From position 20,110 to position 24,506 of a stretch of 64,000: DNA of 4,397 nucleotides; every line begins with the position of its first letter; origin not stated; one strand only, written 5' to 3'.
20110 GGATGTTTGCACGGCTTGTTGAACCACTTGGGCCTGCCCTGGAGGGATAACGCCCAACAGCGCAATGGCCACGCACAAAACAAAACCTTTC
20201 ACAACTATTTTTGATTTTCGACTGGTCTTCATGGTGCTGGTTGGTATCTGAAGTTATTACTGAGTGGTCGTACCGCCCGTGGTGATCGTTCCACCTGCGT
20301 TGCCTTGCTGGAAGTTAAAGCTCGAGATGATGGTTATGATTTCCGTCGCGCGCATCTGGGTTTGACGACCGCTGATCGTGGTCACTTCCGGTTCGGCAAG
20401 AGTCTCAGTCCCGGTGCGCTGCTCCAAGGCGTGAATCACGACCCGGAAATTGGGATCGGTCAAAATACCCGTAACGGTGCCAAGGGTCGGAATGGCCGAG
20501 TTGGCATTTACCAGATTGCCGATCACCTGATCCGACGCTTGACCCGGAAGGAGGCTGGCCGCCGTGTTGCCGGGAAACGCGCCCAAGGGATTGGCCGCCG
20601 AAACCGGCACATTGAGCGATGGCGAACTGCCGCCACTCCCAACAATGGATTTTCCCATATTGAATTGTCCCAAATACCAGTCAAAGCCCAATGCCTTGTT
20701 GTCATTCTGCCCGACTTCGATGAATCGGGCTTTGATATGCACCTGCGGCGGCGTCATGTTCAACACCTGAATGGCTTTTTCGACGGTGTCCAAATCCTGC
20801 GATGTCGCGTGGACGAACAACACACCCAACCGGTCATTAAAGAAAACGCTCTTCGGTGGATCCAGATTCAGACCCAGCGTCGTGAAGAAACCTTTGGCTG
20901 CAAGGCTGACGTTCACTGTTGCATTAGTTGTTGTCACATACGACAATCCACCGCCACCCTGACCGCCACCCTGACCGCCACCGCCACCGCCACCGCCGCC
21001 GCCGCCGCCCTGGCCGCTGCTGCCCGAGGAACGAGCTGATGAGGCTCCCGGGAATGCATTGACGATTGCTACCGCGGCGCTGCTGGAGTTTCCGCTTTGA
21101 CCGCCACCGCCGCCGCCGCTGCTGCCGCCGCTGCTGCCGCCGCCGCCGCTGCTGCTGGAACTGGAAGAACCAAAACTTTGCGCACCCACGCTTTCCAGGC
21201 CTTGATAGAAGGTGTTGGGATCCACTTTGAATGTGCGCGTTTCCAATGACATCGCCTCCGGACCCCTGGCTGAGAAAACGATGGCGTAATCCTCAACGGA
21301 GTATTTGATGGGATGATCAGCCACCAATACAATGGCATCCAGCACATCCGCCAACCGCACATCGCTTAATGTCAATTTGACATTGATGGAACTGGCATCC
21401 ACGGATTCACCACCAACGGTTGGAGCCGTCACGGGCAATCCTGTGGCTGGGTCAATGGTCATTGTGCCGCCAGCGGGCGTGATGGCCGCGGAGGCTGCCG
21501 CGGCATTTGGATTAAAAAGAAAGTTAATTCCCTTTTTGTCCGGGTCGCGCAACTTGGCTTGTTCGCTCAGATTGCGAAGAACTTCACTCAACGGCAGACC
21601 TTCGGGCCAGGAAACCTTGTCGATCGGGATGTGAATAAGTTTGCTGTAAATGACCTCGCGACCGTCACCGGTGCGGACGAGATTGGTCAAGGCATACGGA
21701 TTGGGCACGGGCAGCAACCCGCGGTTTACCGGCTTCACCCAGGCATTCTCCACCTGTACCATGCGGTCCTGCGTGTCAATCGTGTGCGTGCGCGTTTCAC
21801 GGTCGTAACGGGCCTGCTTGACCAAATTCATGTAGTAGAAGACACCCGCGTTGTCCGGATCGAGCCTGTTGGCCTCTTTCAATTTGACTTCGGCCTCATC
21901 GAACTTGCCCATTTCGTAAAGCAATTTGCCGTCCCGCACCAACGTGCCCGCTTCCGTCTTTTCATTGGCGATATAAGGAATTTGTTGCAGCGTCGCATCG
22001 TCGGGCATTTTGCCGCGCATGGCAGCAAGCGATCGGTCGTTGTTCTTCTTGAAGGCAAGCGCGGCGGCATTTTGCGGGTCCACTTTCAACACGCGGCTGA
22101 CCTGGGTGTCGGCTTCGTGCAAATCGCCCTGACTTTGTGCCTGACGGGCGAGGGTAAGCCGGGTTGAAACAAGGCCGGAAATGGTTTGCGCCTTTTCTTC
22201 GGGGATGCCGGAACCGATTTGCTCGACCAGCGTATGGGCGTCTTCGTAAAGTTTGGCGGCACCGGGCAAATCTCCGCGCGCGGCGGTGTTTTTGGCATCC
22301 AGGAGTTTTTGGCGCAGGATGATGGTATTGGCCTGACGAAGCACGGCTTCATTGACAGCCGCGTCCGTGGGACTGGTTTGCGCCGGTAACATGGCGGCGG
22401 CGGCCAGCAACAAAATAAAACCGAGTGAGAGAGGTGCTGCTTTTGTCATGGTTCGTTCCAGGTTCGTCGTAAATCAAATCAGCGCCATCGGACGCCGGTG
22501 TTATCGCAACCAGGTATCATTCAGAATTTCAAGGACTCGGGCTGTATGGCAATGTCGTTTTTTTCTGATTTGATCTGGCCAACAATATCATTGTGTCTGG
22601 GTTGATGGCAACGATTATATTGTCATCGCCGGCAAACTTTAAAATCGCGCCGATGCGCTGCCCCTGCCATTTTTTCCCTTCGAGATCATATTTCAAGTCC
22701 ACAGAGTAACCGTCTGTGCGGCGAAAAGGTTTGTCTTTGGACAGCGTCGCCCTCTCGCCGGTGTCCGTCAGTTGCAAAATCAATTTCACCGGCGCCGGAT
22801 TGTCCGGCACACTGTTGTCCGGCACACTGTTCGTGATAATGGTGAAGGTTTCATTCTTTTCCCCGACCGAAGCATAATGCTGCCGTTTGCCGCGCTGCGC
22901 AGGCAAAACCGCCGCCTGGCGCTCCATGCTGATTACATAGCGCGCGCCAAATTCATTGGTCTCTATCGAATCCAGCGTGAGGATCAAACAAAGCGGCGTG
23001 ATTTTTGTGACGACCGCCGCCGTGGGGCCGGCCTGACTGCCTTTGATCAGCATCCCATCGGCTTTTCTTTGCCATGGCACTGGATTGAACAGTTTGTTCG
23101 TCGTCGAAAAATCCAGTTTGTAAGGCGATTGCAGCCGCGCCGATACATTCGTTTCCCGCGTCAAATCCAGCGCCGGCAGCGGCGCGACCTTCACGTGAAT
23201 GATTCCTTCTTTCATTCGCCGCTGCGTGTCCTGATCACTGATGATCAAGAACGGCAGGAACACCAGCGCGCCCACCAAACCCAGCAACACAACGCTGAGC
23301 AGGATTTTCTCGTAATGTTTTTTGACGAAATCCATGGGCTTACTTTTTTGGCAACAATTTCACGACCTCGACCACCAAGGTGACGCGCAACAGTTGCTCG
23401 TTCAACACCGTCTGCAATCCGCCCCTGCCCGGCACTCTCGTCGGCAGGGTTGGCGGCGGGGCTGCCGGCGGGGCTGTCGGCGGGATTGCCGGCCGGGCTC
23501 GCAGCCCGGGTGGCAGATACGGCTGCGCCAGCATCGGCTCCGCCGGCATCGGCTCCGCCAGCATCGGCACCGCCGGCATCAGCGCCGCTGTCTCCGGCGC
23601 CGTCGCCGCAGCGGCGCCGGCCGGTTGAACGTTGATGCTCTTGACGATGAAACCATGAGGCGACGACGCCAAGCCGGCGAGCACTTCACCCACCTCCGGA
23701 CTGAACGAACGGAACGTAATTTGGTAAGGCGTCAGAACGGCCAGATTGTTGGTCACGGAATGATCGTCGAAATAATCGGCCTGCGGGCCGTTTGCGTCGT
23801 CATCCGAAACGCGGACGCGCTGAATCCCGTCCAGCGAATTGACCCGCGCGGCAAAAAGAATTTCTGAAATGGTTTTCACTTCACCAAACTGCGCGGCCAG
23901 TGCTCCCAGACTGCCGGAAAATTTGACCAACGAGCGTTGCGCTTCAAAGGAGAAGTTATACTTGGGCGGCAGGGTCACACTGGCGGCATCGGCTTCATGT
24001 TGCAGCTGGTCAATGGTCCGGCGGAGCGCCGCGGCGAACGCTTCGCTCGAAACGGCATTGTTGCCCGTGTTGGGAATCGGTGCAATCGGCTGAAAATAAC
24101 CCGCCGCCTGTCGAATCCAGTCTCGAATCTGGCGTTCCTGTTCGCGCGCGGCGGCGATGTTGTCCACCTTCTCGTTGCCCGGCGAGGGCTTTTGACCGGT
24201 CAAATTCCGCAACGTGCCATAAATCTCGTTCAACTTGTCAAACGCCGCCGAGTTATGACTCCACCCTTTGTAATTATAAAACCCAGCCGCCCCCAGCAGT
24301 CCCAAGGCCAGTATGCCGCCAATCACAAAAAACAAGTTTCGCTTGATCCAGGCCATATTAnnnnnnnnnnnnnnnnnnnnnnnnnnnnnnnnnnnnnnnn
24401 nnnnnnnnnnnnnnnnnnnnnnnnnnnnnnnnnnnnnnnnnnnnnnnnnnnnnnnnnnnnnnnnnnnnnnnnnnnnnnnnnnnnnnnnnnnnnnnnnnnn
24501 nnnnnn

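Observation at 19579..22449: Secretin beta-barrel domain split between two separately signal-peptided ORFs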

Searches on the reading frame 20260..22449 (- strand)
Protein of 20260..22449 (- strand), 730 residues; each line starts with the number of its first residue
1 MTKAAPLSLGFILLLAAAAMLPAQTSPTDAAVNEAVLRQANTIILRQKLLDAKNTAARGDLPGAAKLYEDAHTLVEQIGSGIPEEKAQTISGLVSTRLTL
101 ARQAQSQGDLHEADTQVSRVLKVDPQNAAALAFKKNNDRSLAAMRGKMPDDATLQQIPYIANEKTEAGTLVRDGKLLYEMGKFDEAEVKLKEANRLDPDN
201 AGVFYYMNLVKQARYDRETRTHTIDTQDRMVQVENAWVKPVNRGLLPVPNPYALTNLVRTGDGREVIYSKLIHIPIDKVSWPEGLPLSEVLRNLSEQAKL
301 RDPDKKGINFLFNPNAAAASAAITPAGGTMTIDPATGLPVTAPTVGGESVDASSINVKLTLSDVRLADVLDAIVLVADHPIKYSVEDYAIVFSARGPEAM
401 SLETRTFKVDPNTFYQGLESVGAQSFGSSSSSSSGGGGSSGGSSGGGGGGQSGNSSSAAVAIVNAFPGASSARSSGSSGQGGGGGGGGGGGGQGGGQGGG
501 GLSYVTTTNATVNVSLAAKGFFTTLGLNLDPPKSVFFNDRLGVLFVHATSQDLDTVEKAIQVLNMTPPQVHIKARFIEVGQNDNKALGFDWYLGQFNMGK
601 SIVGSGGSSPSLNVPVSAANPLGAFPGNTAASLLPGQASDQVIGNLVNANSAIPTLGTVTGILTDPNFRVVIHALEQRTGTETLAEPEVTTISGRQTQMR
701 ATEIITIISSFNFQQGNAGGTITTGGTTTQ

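Call 5: search_protein_families(library=pfam, proteins=[window:20260-22449:-], max_evalue=1)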
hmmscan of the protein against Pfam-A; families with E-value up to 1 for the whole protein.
window:20260-22449:- (730 aa): 11 families
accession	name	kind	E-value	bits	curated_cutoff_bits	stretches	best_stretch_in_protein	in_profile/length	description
PF13414.12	TPR_11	-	8.8e-08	32.2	26.8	1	174-206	1-33/42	TPR repeat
PF07719.23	TPR_2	-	2.7e-06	27.5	27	1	174-200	8-34/34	Tetratricopeptide repeat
PF13428.12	TPR_14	-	1.7e-05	25.5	23.5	1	97-132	4-39/44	Tetratricopeptide repeat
PF14559.12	TPR_19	-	5e-05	24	25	1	177-203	1-27/68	Tetratricopeptide repeat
PF13432.12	TPR_16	-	0.0068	17.3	32.7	0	98-131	1-34/65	Tetratricopeptide repeat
PF17874.7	TPR_MalT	-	0.011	15.4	45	0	94-124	161-191/336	MalT-like TPR region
PF00515.34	TPR_1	-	0.017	15.3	27.8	1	172-200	6-34/34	Tetratricopeptide repeat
PF13181.12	TPR_8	-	0.05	14.2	25.7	0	174-200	8-34/34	Tetratricopeptide repeat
PF03958.22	Secretin_N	-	0.062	14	28.2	1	527-563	27-63/69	Bacterial type II/III secretion system short domain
PF13374.12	TPR_10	-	0.077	13.5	27.5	0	175-188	10-23/42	Tetratricopeptide repeat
PF03471.22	CorC_HlyC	-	0.091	13.2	27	0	73-99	18-44/81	Transporter associated domain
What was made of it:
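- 21832..22170 (-): TPR repeats of ORF1 (residues about 94-206). call 5 (TPR_11 at 174-206, TPR_14 at 97-132)
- On Amuc_1098 family (NCBIfam NF042912, equivalog): TPR_11, TPR_2 and TPR_14 hits in ORF1 residues 94-206 (call 5).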

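Call 6: search_protein_families(library=ncbifam, proteins=[window:20260-22449:-], max_evalue=1)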
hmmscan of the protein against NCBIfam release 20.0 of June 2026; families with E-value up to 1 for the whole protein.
window:20260-22449:- (730 aa): 15 families
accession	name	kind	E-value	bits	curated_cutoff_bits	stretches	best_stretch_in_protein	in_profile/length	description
NF042912.1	Amuc_1098_fam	equivalog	1.1e-60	205.6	750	2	23-422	19-383/805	Amuc_1098 family type IV pilus outer membrane protein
TIGR02517.1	type_II_gspD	equivalog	8.8e-14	50.9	351.35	1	460-714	301-463/600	type II secretion system secretin GspD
TIGR02519.1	pilus_MshL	equivalog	9.2e-10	38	250.2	1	537-724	3-163/290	pilus (MSHA type) biogenesis protein MshL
TIGR02515.1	IV_pilus_PilQ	subfamily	1.9e-08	33.7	284.35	1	534-704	136-297/428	type IV pilus secretin PilQ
TIGR02516.1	type_III_yscC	equivalog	4.9e-06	25.4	238.45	1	544-696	210-321/463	type III secretion system outer membrane ring subunit SctC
TIGR02917.1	PEP_TPR_lipo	equivalog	6.9e-06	24.2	312.2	1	94-211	159-271/899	XrtA/PEP-CTERM system TPR-repeat protein PrsT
NF011873.0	PRK15346.1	equivalog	0.00066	18.5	524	1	539-601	242-303/499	EscC/YscC/HrcC family type III secretion system outer membrane ring protein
TIGR02520.1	pilus_B_mal_scr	equivalog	0.00086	18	287.65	2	318-462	77-216/513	PilN family type IVB pilus formation outer membrane protein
NF040658.1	Myxo_OME_TraC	equivalog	0.00099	17.9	500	1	17-135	54-167/602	outer membrane exchange accessory lipoprotein TraC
NF010083.0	PRK13568.1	equivalog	0.0011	17.8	554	1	526-601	145-220/419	DNA uptake porin HofQ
TIGR02521.1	type_IV_pilW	equivalog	0.023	14.3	154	0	85-130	22-67/234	type IV pilus biogenesis/stability protein PilW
NF040959.1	MamA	equivalog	0.057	12.8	200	1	101-219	78-191/204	magnetosome protein MamA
NF008520.0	PRK11447.1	equivalog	0.058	11.1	858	1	96-162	605-668/1157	cellulose synthase complex outer membrane protein BcsC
NF047481.1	lipo_LIC12587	subfamily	0.091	12.1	200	1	161-196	52-87/213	LIC12587 family lipoprotein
NF033762.1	social_mot_Tgl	equivalog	0.099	12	225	1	81-130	21-67/252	social motility TPR repeat lipoprotein Tgl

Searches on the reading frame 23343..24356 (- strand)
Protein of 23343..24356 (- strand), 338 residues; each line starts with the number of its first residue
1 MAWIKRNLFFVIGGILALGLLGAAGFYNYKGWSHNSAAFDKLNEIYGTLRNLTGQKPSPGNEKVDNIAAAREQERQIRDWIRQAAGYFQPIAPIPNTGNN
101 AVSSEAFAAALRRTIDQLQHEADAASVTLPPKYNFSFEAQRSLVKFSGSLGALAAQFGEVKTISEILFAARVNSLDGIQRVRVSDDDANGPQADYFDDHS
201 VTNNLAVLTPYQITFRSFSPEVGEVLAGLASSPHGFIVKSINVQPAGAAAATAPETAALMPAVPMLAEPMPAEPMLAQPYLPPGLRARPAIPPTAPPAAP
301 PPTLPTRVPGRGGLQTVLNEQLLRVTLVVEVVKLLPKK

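Call 47: search_protein_families(library=ncbifam, proteins=[window:23343-24356:-], max_evalue=0.001)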
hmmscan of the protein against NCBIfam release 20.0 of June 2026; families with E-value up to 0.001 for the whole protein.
window:23343-24356:- (338 aa): 1 family
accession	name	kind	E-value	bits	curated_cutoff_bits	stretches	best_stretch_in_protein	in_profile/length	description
NF038287.2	Amuc_1100_fam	equivalog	8.3e-20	71.4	180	1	1-336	1-325/326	Amuc_1100 family pilus-like protein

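Call 73: search_protein_families(library=pfam, proteins=[window:23343-24356:-], max_evalue=0.001)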
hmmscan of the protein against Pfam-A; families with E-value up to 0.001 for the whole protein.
window:23343-24356:- (338 aa): 0 families
